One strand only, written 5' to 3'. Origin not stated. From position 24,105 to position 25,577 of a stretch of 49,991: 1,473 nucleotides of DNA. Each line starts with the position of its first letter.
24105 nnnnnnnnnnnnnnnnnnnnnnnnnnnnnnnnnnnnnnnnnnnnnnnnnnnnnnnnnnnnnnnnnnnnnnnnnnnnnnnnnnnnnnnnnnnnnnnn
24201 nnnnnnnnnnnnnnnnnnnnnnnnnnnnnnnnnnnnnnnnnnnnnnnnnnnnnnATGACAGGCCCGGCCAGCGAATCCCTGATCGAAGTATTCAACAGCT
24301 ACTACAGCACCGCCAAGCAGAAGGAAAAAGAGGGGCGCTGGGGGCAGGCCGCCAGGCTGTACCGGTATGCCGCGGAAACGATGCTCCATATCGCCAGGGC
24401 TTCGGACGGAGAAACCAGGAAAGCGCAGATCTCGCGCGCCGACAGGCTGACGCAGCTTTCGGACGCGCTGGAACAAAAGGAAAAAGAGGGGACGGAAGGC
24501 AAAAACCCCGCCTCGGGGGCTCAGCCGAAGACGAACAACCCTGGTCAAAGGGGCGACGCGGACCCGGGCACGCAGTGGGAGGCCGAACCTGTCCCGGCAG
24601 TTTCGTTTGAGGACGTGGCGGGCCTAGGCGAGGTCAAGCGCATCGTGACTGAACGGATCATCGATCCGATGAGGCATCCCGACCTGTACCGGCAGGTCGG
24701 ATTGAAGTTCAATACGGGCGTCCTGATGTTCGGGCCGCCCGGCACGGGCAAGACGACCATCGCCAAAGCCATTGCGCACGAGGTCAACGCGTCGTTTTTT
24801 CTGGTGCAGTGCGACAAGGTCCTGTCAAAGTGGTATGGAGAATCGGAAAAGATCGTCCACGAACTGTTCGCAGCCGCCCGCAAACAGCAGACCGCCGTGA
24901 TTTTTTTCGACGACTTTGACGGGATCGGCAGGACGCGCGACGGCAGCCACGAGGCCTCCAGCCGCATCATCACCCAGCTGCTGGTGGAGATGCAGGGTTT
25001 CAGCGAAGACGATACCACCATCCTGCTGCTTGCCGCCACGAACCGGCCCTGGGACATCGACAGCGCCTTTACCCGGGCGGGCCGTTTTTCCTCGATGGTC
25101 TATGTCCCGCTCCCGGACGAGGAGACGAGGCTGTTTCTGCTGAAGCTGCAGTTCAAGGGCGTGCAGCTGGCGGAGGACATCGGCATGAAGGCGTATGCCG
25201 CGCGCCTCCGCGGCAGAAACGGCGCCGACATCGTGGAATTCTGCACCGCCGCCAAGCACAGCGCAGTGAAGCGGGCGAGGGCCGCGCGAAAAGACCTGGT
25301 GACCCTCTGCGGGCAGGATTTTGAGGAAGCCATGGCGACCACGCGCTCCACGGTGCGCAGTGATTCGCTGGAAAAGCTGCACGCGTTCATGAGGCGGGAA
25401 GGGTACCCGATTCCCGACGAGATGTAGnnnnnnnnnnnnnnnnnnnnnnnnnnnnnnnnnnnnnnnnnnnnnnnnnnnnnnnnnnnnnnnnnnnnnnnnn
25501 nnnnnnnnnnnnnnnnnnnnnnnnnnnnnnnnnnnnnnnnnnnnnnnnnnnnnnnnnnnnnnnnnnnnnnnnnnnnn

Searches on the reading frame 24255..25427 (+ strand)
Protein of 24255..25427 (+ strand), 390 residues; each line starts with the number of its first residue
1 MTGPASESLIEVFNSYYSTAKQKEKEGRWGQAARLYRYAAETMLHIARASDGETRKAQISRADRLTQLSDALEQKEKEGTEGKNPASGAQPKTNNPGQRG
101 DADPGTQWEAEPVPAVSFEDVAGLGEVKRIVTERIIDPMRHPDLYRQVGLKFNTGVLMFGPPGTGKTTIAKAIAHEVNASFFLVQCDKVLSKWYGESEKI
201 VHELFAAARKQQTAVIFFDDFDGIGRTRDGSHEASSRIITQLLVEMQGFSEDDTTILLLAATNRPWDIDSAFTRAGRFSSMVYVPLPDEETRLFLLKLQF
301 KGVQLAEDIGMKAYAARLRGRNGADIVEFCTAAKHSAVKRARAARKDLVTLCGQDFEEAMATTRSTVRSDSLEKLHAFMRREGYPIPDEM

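Call 3: search_protein_families(library=pfam, proteins=[window:24255-25427:+], max_evalue=1)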
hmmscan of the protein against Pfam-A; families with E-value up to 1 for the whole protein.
window:24255-25427:+ (390 aa): 46 families (the best 25 are shown)
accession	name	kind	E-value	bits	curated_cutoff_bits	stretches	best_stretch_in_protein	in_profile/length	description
PF00004.35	AAA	-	3.3e-39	134.8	21.2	1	156-286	1-131/131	ATPase family associated with various cellular activities (AAA)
PF20720.3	nSTAND3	-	1.9e-07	31.4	27.2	1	153-241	17-94/155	Novel STAND NTPase 3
PF07728.20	AAA_5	-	8e-07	29.6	22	1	155-190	1-37/139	AAA domain (dynein-related subfamily)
PF13191.12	AAA_16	-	9.3e-06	26.7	32.6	1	154-189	25-63/167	AAA ATPase domain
PF05496.18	RuvB_N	-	7e-05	23.1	27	1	156-182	36-62/159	Holliday junction DNA helicase RuvB P-loop domain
PF13173.12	AAA_14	-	8.7e-05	23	27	1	156-221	5-71/129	AAA domain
PF13671.12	AAA_33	-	0.00032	21.5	27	1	156-199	2-43/143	AAA domain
PF13401.12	AAA_22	-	0.00055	20.7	27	1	157-210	9-64/130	AAA domain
PF13238.12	AAA_18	-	0.00058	20.8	29.4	1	157-197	2-41/128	AAA domain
PF06068.19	TIP49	-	0.001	18.8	23.8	1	155-201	52-100/347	TIP49 P-loop domain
PF00910.28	RNA_helicase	-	0.0011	19.8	21.5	1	156-221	1-58/105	RNA helicase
PF09336.16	Vps4_C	-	0.0022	18.4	21.3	1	353-381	31-59/61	Vps4 C terminal oligomerisation domain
PF17862.7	AAA_lid_3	-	0.0023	17.9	27.2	1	314-344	7-37/45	AAA+ lid domain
PF01057.23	Parvo_NS1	-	0.0024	17.4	20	1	156-178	116-138/271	Parvovirus non-structural protein NS1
PF12774.13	AAA_6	-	0.005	16.3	25.2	1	150-191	29-70/327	Hydrolytic ATP binding site of dynein motor region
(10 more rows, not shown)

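Call 4: search_protein_families(library=padloc, proteins=[window:24255-25427:+], max_evalue=1)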
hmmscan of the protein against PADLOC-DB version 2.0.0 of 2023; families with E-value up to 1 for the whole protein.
window:24255-25427:+ (390 aa): 17 families
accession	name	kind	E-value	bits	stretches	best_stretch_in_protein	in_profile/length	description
PDLC02196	IetA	-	1.4e-37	128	1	133-371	102-336/374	-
PDLC04232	IetA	-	2.8e-34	117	1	62-343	42-302/330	-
PDLC02195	IetA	-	1.1e-31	108.6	1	133-345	117-324/395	-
PDLC04231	IetA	-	3.3e-20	71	1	133-285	97-245/262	-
PDLC00915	TRIP13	-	1.1e-14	52.5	1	156-361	66-289/302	TRIP13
PDLC00914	TRIP13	-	2.8e-07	28.3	1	156-308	74-239/302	TRIP13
PDLC04140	mad8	-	4.6e-05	21.1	1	151-190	23-52/314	mads_8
PDLC05079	PDC-S73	-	0.00069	16.5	1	152-223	190-251/752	-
PDLC03838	DolB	-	0.0022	15.3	1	155-222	167-239/375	-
PDLC04889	PDC-S06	-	0.0034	13.9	1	157-179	25-47/693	-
PDLC00279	PtuA1|PtuA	-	0.011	12.8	1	145-181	17-54/416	AAA ATPase domain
PDLC03920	MkoA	-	0.016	11.5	1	158-174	636-652/1112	-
PDLC02911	VakA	-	0.02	13.5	1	160-206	9-55/163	-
PDLC03924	MkoC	-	0.022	10.8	1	160-173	273-286/1136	-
PDLC04789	PDC-S01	-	0.034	11.2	1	153-194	17-58/375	-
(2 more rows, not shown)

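Call 8: search_protein_families(library=ncbifam, proteins=[window:24255-25427:+], max_evalue=0.1)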
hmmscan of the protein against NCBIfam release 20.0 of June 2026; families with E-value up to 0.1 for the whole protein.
window:24255-25427:+ (390 aa): 61 families (the best 25 are shown)
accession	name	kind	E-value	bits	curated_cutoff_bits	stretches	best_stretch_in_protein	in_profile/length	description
TIGR01243.1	CDC48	subfamily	1.5e-62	212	802.65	1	113-366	447-702/733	CDC48 family AAA ATPase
NF003069.1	PRK03992.1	subfamily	3.1e-62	210.9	500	1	109-361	121-370/379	proteasome-activating nucleotidase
TIGR01242.2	TIGR01242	subfamily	1.3e-58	198.7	500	1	109-360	104-352/362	proteasome-activating nucleotidase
TIGR01241.2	FtsH_fam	equivalog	1.5e-55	189.1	600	1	114-360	157-399/598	ATP-dependent zinc metalloprotease FtsH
NF041006.2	cell_div_CdvC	equivalog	9.3e-55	186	650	1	8-380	6-366/370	cell division protein CdvC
NF047748.1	PrtsmActNtasePan1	equivalog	1.3e-51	175.9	750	1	109-371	138-397/405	proteasome-activating nucleotidase Pan1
NF047747.1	PrtsmActNtasePan2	equivalog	1.8e-51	175.6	700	1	109-359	141-388/397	proteasome-activating nucleotidase Pan2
NF008004.0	PRK10733.1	equivalog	4e-43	147.3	1008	1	116-344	149-376/644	ATP-dependent zinc metalloprotease FtsH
NF042959.1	IteA_antiphage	equivalog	2e-33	116.1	510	1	133-373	105-341/367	anti-phage ATPase IteA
TIGR03689.1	pup_AAA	equivalog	8.7e-33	113.8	504.75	1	111-292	174-370/512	proteasome ATPase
TIGR03922.1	T7SS_EccA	equivalog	8.6e-09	34.5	466.65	1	120-248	277-412/557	type VII secretion AAA-ATPase EccA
NF003233.0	PRK04195.2-3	equivalog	1.1e-06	27.8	471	1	156-240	41-125/504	replication factor C large subunit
NF003229.0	PRK04195.1-5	equivalog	1.1e-06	27.7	280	1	145-238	36-130/413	replication factor C large subunit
NF003226.0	PRK04195.1-1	equivalog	6.3e-06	25.4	588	1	153-230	40-117/405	replication factor C large subunit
NF003745.1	PRK05342.1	equivalog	7.7e-06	25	359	1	154-230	110-192/418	ATP-dependent Clp protease ATP-binding subunit ClpX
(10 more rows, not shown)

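Call 30: find_related_loci(query=window:24255-25424:+, collection=genome_contigs, flank=9000)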
Query window:24255-25424:+ (390 aa) in genome_contigs; peptide patterns used: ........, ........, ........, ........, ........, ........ (x = any residue, [..] = any of these).
91 stretches matched a pattern; 13 encode a relative of the query (tblastn E <= 1e-3); 13 distinct loci.
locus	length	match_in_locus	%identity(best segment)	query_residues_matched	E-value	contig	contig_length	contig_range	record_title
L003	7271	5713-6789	40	13-378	9e-90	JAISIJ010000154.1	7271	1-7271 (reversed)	MAG: Oscillospiraceae bacterium isolate Hm464_bin56 k119_14631, whole genome shotgun sequence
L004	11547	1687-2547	41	91-379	5e-68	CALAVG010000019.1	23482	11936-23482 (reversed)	MAG TPA_asm: uncultured Methanomicrobiales archaeon isolate ERR1278105_bin.204_CONCOCT_v1.1_MAG genome assembly, contig:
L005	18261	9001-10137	35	17-390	2e-67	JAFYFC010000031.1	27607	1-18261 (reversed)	MAG: Clostridia bacterium isolate RGIG7033 Sheep_Rumen.Co__c3007059, whole genome shotgun sequence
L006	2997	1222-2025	40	103-372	3e-61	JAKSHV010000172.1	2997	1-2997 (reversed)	MAG: archaeon isolate Horse_feces4 MAG004_172, whole genome shotgun sequence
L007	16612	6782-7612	39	106-380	4e-60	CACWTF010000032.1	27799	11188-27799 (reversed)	methanogenic archaeon isolate RUG10898 genome assembly, contig: RUG10898_asm_32, whole genome shotgun sequence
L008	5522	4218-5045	28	109-381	8e-13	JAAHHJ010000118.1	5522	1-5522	MAG: Symploca sp. SIO3C6 3C6_NODE_118, whole genome shotgun sequence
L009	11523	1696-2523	28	109-381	1e-12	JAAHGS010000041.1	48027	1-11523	MAG: Symploca sp. SIO2E9 2E9_NODE_41, whole genome shotgun sequence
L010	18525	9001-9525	27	125-309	5e-11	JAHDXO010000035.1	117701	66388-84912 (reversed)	MAG: Pirellulaceae bacterium isolate PLA7 NODE_496_length_117701_cov_10.342188, whole genome shotgun sequence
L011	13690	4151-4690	28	110-300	7e-11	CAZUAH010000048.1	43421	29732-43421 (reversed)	MAG TPA_asm: uncultured Pirellulaceae bacterium isolate SRP077602_co5_269 genome assembly, contig: NODE_4167_length_4342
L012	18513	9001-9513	28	125-300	2e-10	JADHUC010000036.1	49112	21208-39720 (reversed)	MAG: Pirellulaceae bacterium isolate BS150m-G36 BS-150m-C517, whole genome shotgun sequence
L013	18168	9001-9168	37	120-182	3e-5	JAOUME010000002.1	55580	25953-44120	MAG: Deltaproteobacteria bacterium isolate 8_1_July_SF_Bin26 8_1_July_SF_Bin26_scaffold_131_c1, whole genome shotgun seq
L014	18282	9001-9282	29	202-300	1e-4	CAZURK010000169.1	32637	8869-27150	MAG TPA_asm: uncultured Pirellulaceae bacterium isolate SRP077602_co10_409 genome assembly, contig: NODE_4202_length_326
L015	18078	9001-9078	50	156-181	1e-4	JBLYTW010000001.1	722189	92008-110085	Mollicutes bacterium SLUWU-24 NODE_1_length_722189_cov_218.949072, whole genome shotgun sequence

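Call 37: search_protein_families(library=pfam, proteins=[L005:3464-5227:+, L005:5234-6400:+, L005:6422-7051:+, L005:7073-7720:+, L005:7731-8939:+, L005:8863-10140:+, L005:10164-10826:+, L005:10842-12314:+, L005:12331-13995:+, L005:14860-16254:+], max_evalue=0.01)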
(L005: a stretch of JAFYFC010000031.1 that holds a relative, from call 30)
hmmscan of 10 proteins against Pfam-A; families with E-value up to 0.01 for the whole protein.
L005:3464-5227:+ (587 aa): 2 families
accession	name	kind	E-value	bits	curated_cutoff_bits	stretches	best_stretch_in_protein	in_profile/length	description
PF13719.11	Zn_ribbon_5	-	0.00056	20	29.3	1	163-191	3-35/37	zinc-ribbon domain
PF13717.11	Zn_ribbon_4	-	0.0083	16.5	30.3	0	172-191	16-35/36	zinc-ribbon domain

L005:5234-6400:+ (388 aa): 0 families

L005:6422-7051:+ (209 aa): 0 families

L005:7073-7720:+ (215 aa): 0 families

L005:7731-8939:+ (402 aa): 14 families
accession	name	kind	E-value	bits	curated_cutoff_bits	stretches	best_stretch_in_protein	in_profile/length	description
PF00004.35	AAA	-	3.3e-36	125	21.2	1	174-304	1-131/131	ATPase family associated with various cellular activities (AAA)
PF17862.7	AAA_lid_3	-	1.1e-05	25.3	27.2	1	326-360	1-35/45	AAA+ lid domain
PF13191.12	AAA_16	-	1.2e-05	26.3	32.6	1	162-207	15-63/167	AAA ATPase domain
PF05496.18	RuvB_N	-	0.00014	22.1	27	1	169-240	31-94/159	Holliday junction DNA helicase RuvB P-loop domain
PF13401.12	AAA_22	-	0.00016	22.5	27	1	170-205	4-42/130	AAA domain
PF07728.20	AAA_5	-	0.00032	21.1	22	1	173-205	1-34/139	AAA domain (dynein-related subfamily)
PF20720.3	nSTAND3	-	0.00048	20.3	27.2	1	170-207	16-54/155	Novel STAND NTPase 3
PF13238.12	AAA_18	-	0.00091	20.1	29.4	1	174-265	1-89/128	AAA domain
PF01078.27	Mg_chelatase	-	0.0011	18.9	20.3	1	174-192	25-43/207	Magnesium chelatase, subunit ChlI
PF01057.23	Parvo_NS1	-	0.0018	17.7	20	1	173-195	115-137/271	Parvovirus non-structural protein NS1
PF13173.12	AAA_14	-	0.0021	18.5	27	1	174-242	5-74/129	AAA domain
PF01695.23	IstB_IS21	-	0.004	17.1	24.1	1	170-203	91-124/238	IstB-like ATP binding protein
PF06068.19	TIP49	-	0.0051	16.5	23.8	1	172-210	51-91/347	TIP49 P-loop domain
PF24883.2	NPHP3_N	-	0.0067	17.1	24.8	0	167-197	17-48/164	Nephrocystin 3, N-terminal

L005:8863-10140:+ (425 aa): 14 families
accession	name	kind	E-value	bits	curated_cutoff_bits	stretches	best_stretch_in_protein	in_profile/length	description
PF00004.35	AAA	-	1e-36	126.7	21.2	1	188-317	1-131/131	ATPase family associated with various cellular activities (AAA)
PF20720.3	nSTAND3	-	2.2e-08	34.4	27.2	1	188-292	20-110/155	Novel STAND NTPase 3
PF13671.12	AAA_33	-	9.1e-05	23.2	27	1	188-239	2-51/143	AAA domain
PF06068.19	TIP49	-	0.00013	21.7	23.8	1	184-239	49-105/347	TIP49 P-loop domain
PF13401.12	AAA_22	-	0.00038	21.2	27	0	188-218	8-41/130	AAA domain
PF13191.12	AAA_16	-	0.00042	21.3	32.6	0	179-212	18-51/167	AAA ATPase domain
PF05496.18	RuvB_N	-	0.00079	19.7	27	1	188-214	36-62/159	Holliday junction DNA helicase RuvB P-loop domain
PF07728.20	AAA_5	-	0.001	19.6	22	1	188-217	2-32/139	AAA domain (dynein-related subfamily)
PF00493.29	MCM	-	0.0012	18.4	23.3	1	148-215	21-87/224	MCM P-loop domain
PF01443.25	Viral_helicase1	-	0.0015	18.8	21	1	189-253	2-68/228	Viral superfamily 1 RNA helicase core domain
PF13238.12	AAA_18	-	0.0025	18.7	29.4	1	188-273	1-79/128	AAA domain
PF05673.19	DUF815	-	0.0032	17.1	23.8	1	186-265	54-125/249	Protein of unknown function (DUF815)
PF13207.12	AAA_17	-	0.0054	17.5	27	0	191-215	1-25/136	AAA domain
PF08433.16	KTI12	-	0.0065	16.4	22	0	188-252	4-37/271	Chromatin associated protein KTI12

L005:10164-10826:+ (220 aa): 0 families

L005:10842-12314:+ (490 aa): 1 family
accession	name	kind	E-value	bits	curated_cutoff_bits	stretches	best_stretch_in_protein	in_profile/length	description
PF19993.5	DO-GTPase2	-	6.9e-05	23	27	1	169-359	6-179/226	Double-GTPase 2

L005:12331-13995:+ (554 aa): 0 families

L005:14860-16254:+ (464 aa): 1 family
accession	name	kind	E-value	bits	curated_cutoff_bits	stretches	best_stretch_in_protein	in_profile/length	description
PF01554.23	MatE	-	8.6e-56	188.5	24.9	2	255-416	1-161/161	MatE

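Call 38: search_protein_families(library=pfam, proteins=[L003:1-1008:+, L003:1105-2454:+, L003:2457-2996:+, L003:2918-3802:+, L003:3926-4828:+, L003:4884-5669:+, L003:5698-6816:+], max_evalue=0.01)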
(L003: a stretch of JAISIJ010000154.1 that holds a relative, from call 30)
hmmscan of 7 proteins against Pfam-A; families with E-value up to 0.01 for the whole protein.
L003:1-1008:+ (335 aa): 0 families

L003:1105-2454:+ (449 aa): 3 families
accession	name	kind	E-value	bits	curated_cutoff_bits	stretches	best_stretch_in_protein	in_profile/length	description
PF19993.5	DO-GTPase2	-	1.4e-08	35.1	27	1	144-339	2-180/226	Double-GTPase 2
PF01926.29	MMR_HSR1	-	0.00089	19.8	21.9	0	145-291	2-104/113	50S ribosome-binding GTPase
PF19975.5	DO-GTPase1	-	0.0061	16.3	27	0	147-282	2-127/271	Double-GTPase 1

L003:2457-2996:+ (179 aa): 0 families

L003:2918-3802:+ (294 aa): 0 families

L003:3926-4828:+ (300 aa): 0 families

L003:4884-5669:+ (261 aa): 1 family
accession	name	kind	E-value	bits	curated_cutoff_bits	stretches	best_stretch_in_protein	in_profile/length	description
PF00435.27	Spectrin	-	0.007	17.3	29.9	0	103-145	22-64/105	Spectrin repeat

L003:5698-6816:+ (372 aa): 5 families
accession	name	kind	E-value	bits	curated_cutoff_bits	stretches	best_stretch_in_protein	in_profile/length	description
PF00004.35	AAA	-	2.5e-36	125.5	21.2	1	140-270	1-131/131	ATPase family associated with various cellular activities (AAA)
PF17862.7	AAA_lid_3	-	7.7e-08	32.2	27.2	1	293-328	2-37/45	AAA+ lid domain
PF20720.3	nSTAND3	-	0.00011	22.4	27.2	1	140-212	20-79/155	Novel STAND NTPase 3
PF09336.16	Vps4_C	-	0.00012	22.4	21.3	1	329-367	21-59/61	Vps4 C terminal oligomerisation domain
PF00910.28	RNA_helicase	-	0.0059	17.5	21.5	0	140-208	1-61/105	RNA helicase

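Call 80: search_solved_structures(query=window:24255-25424:+, max_evalue=1e-30, show_alignments=1)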
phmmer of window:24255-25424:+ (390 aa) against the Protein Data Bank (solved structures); distinct sequences matched with E-value up to 1e-30: 255 (the best 60 are shown).
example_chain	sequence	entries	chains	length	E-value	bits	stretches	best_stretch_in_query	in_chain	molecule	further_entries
5c18_A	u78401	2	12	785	1.1e-106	360.2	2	111-379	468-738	Transitional endoplasmic reticulum ATPase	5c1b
7rlb_A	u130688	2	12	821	1.1e-104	353.7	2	111-341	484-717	Transitional endoplasmic reticulum ATPase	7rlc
5c19_A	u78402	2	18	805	1.8e-104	352.9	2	111-341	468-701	Transitional endoplasmic reticulum ATPase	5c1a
7lmy_A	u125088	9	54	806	1.9e-104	352.8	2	111-341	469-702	Transitional endoplasmic reticulum ATPase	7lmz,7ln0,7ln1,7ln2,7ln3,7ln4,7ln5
1r7r_A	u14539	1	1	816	2.1e-104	352.8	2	111-341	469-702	Transitional endoplasmic reticulum ATPase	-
7rlj_A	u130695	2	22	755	2.1e-104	352.7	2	111-341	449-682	Transitional endoplasmic reticulum ATPase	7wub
8yka_A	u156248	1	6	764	2.2e-104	352.7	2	111-341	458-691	Transitional endoplasmic reticulum ATPase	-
6oaa_B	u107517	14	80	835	2.3e-104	352.6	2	115-344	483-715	Cell division control protein 48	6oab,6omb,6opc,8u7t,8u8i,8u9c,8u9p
7rl9_A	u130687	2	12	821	2.3e-104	352.6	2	111-341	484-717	Transitional endoplasmic reticulum ATPase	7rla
8dar_A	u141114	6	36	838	2.3e-104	352.6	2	115-344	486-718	Cell division control protein 48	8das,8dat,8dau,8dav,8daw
7mdm_B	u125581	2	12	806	2.3e-104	352.6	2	111-341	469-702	Transitional endoplasmic reticulum ATPase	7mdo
7y4w_A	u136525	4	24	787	2.5e-104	352.5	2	111-341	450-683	Transitional endoplasmic reticulum ATPase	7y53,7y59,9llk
7k57_A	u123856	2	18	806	2.7e-104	352.4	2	111-341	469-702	Transitional endoplasmic reticulum ATPase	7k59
7bp8_A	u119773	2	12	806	2.7e-104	352.4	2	111-341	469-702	Transitional endoplasmic reticulum ATPase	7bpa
10qq_A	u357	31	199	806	2.7e-104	352.4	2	111-341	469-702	Transitional endoplasmic reticulum ATPase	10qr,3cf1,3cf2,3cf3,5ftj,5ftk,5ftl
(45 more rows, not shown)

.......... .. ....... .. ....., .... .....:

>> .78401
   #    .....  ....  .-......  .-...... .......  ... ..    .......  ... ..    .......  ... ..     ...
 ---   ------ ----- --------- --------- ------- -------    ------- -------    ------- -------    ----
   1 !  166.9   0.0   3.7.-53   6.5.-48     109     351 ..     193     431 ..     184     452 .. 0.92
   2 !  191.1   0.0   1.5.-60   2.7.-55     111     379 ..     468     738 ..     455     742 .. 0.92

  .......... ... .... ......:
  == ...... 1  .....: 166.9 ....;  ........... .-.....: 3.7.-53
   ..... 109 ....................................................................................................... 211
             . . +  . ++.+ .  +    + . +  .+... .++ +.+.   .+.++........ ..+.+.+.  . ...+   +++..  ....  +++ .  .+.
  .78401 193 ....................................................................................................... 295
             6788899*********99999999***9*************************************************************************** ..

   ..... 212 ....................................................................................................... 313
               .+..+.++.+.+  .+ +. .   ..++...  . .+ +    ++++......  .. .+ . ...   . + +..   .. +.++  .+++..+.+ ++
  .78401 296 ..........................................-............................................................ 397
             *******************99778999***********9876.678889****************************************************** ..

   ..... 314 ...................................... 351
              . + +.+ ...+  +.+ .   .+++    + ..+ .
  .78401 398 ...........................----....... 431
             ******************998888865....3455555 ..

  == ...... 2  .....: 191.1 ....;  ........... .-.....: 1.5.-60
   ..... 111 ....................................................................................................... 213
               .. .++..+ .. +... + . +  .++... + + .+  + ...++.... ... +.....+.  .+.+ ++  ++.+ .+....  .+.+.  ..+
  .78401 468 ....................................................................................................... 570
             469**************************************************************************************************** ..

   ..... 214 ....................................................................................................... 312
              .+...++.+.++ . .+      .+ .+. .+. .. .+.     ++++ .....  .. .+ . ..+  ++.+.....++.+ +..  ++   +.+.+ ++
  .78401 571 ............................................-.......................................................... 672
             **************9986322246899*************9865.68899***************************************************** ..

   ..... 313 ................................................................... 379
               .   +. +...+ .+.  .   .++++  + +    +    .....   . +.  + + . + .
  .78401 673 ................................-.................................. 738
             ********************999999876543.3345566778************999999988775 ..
